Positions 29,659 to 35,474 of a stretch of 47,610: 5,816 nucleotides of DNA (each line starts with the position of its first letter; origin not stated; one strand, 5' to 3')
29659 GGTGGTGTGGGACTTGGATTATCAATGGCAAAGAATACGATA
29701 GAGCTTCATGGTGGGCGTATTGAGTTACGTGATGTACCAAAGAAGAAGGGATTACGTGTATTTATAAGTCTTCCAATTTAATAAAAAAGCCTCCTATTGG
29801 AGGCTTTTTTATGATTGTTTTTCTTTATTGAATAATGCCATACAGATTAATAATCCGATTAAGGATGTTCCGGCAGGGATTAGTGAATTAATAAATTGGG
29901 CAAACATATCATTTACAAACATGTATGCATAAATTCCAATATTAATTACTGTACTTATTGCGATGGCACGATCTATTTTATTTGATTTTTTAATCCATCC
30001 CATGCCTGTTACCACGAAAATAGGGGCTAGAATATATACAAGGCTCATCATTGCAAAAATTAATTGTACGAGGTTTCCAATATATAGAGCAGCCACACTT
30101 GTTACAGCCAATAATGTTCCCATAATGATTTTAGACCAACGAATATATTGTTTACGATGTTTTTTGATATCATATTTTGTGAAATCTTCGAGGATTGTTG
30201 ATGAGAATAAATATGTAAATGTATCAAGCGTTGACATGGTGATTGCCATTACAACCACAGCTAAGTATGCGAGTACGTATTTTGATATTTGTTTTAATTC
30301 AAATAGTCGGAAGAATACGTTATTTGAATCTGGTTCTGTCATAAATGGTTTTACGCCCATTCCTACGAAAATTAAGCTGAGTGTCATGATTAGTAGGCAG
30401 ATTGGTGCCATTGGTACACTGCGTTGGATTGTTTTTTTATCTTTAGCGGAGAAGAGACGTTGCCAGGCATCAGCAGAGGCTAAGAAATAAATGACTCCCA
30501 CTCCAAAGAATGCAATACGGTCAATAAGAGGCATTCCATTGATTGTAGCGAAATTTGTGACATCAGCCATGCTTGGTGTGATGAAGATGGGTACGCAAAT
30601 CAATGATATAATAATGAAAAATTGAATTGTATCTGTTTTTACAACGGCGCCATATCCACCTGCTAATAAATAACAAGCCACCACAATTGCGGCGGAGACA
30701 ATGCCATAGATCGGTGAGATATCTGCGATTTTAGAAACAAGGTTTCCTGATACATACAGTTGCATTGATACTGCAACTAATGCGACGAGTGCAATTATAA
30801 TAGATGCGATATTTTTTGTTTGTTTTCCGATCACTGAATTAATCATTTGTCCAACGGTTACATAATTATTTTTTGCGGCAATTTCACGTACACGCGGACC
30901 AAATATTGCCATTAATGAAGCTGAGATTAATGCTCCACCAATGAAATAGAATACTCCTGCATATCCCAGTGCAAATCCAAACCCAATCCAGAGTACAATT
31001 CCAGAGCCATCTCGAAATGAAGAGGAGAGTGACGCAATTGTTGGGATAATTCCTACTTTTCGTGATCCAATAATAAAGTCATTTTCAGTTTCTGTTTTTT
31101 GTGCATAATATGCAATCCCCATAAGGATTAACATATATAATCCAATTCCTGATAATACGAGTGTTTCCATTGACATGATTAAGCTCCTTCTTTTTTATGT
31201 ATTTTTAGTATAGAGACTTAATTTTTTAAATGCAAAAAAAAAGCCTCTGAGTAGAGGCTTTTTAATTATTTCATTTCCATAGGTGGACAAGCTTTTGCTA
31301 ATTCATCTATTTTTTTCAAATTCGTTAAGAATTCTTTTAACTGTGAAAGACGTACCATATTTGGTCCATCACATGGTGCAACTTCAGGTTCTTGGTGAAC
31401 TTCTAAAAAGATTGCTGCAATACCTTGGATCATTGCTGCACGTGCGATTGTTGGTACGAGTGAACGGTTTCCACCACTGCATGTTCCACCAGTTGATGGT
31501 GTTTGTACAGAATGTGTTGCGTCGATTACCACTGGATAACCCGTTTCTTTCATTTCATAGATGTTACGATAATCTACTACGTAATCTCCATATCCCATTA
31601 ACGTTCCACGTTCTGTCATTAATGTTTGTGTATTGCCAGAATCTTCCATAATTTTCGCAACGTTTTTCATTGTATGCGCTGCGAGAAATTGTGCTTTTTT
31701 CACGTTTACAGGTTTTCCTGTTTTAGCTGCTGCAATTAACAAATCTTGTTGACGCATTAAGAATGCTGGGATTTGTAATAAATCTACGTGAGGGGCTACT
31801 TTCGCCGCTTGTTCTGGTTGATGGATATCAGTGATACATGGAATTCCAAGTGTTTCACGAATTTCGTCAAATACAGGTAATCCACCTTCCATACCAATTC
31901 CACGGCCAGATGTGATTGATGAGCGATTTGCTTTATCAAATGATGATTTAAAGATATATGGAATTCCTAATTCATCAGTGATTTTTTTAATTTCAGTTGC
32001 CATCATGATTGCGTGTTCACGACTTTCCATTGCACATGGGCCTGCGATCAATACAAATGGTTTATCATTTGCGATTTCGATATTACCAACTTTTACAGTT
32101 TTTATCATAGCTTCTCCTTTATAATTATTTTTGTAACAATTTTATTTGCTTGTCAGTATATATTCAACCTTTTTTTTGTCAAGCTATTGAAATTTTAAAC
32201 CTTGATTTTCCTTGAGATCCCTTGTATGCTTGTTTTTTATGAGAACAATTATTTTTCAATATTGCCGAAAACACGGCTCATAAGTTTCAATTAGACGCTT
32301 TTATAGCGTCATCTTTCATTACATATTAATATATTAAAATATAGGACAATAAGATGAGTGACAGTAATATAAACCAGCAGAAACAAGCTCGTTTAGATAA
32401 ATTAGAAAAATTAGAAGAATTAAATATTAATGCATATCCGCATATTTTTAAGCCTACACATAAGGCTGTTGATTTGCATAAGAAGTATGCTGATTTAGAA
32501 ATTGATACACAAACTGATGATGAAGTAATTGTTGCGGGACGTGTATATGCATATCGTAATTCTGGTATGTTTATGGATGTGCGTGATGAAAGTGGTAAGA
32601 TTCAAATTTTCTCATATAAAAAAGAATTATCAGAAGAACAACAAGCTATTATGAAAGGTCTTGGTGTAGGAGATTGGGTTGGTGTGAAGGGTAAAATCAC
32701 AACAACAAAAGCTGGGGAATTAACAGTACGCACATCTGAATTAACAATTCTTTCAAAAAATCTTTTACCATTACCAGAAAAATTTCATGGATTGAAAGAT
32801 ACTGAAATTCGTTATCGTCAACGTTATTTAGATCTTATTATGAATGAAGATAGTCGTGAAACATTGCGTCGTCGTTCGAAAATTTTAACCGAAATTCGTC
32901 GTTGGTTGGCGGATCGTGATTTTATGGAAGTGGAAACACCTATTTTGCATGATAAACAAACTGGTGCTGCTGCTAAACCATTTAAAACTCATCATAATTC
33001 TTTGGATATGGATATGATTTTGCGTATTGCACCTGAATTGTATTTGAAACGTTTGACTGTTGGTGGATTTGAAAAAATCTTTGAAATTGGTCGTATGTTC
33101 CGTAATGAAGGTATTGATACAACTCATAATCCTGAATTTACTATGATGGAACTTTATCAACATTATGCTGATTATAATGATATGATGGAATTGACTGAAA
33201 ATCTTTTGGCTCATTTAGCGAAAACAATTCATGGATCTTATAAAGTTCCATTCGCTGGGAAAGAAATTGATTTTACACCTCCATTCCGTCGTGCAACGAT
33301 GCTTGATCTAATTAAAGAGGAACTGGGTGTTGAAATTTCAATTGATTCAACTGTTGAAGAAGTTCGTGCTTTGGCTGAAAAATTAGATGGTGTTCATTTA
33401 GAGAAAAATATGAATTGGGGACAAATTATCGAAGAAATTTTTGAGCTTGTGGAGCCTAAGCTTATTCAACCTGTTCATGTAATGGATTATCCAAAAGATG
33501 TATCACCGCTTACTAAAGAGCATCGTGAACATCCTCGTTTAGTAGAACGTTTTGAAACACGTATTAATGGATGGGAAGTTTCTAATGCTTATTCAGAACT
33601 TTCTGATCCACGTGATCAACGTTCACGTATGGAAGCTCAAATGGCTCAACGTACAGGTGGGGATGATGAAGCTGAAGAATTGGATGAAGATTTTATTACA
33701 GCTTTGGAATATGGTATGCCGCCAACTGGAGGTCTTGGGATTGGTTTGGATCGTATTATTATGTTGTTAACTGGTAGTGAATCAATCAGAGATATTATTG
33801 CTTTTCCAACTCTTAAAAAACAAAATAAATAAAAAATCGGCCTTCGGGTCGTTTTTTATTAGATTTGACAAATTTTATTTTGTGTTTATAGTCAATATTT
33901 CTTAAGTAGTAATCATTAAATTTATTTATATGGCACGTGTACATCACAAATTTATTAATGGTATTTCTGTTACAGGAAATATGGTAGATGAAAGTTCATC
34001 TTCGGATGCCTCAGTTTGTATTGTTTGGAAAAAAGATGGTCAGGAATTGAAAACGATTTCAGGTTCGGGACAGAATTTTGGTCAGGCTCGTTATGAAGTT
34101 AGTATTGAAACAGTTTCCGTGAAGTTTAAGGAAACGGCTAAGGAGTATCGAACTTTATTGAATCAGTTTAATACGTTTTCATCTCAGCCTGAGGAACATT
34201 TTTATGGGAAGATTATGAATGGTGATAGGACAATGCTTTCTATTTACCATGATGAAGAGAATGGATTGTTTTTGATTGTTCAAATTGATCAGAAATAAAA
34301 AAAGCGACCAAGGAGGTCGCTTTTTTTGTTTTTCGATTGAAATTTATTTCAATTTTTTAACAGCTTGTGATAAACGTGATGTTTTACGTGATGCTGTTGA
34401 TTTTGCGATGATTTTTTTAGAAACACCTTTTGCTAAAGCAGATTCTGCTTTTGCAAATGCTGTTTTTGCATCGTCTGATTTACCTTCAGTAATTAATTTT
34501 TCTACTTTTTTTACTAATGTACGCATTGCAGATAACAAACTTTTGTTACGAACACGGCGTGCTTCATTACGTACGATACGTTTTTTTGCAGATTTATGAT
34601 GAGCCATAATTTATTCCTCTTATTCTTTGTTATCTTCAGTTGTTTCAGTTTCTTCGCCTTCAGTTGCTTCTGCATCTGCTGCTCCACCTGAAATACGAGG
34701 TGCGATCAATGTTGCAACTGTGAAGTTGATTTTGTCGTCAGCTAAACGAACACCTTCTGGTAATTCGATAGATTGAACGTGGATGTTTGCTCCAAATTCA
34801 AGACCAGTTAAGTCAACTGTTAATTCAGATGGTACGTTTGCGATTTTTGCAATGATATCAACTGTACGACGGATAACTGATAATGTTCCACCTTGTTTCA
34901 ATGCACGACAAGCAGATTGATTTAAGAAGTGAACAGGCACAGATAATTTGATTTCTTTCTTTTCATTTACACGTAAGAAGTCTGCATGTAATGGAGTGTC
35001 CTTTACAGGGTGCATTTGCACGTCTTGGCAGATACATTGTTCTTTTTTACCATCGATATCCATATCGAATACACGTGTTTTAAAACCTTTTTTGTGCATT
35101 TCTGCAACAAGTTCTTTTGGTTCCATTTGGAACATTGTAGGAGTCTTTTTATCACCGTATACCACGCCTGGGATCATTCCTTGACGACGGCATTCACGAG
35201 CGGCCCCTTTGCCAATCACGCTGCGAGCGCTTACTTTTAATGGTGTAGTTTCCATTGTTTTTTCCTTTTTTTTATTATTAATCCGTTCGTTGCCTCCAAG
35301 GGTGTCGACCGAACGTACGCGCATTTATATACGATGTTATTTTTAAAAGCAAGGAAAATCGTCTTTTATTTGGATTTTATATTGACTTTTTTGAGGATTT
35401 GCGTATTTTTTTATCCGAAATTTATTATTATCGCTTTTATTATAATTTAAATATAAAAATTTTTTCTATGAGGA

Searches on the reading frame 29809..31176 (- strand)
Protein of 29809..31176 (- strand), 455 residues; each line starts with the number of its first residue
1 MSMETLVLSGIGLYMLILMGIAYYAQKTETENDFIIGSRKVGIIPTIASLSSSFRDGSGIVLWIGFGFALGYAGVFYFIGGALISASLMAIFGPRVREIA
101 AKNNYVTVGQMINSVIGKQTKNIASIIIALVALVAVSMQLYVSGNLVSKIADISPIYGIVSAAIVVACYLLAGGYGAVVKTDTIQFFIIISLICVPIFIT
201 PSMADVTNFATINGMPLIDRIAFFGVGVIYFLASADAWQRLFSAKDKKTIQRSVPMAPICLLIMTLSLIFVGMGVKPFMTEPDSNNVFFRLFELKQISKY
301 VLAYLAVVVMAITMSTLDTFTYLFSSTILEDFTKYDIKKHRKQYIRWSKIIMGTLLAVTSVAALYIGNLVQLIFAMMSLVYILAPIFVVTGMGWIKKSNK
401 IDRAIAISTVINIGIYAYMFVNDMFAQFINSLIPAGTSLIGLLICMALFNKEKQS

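Call 22: search_protein_families(library=pfam, proteins=[window:29809-31176:-], max_evalue=0.001)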
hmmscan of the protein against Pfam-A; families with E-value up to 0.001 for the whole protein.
window:29809-31176:- (455 aa): 1 family
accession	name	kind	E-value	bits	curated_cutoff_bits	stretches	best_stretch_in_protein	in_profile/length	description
PF00474.23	SSF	-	2.1e-16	60.2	22.8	1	34-383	1-377/406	Sodium:solute symporter family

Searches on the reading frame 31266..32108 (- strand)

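Call 22: search_protein_families(library=pfam, proteins=[window:31266-32108:-], max_evalue=0.001)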
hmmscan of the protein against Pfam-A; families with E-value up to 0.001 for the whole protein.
window:31266-32108:- (280 aa): 1 family
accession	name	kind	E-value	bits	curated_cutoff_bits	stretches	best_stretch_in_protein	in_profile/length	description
PF00793.26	DAHP_synth_1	-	1.8e-66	224.3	25.5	1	9-271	9-268/270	DAHP synthetase I family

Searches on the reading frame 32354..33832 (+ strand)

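Call 22: search_protein_families(library=pfam, proteins=[window:32354-33832:+], max_evalue=0.001)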
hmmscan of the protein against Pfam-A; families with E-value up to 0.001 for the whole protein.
window:32354-33832:+ (492 aa): 3 families
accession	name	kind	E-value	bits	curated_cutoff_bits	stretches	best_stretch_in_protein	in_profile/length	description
PF00152.25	tRNA-synt_2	-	3.8e-97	325.5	25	1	150-487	2-307/308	tRNA synthetases class II (D, K and N)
PF01336.31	tRNA_anti-codon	-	2e-12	47.3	27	1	58-133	1-75/75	OB-fold nucleic acid binding domain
PF01409.25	tRNA-synt_2d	-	1e-08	35.4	19.8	1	241-310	104-172/246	tRNA synthetases class II core domain (F)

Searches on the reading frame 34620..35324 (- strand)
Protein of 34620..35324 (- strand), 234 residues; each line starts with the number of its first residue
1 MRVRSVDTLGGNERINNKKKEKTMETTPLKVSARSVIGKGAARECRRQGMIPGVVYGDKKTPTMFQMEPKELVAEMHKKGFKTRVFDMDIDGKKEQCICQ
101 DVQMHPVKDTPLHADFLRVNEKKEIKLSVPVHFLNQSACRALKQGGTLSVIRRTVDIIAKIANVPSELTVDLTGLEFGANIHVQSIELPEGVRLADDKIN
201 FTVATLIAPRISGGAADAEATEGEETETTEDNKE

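Call 22: search_protein_families(library=pfam, proteins=[window:34620-35324:-], max_evalue=0.001)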
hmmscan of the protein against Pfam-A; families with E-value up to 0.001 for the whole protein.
window:34620-35324:- (234 aa): 2 families
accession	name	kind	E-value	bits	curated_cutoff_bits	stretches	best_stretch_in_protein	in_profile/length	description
PF01386.24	Ribosomal_L25p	-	4.6e-26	91.5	23.6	1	29-116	1-82/82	Ribosomal L25p family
PF14693.11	Ribosomal_TL5_C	-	1.1e-21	77.4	27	1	124-210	1-84/84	Ribosomal protein TL5, C-terminal domain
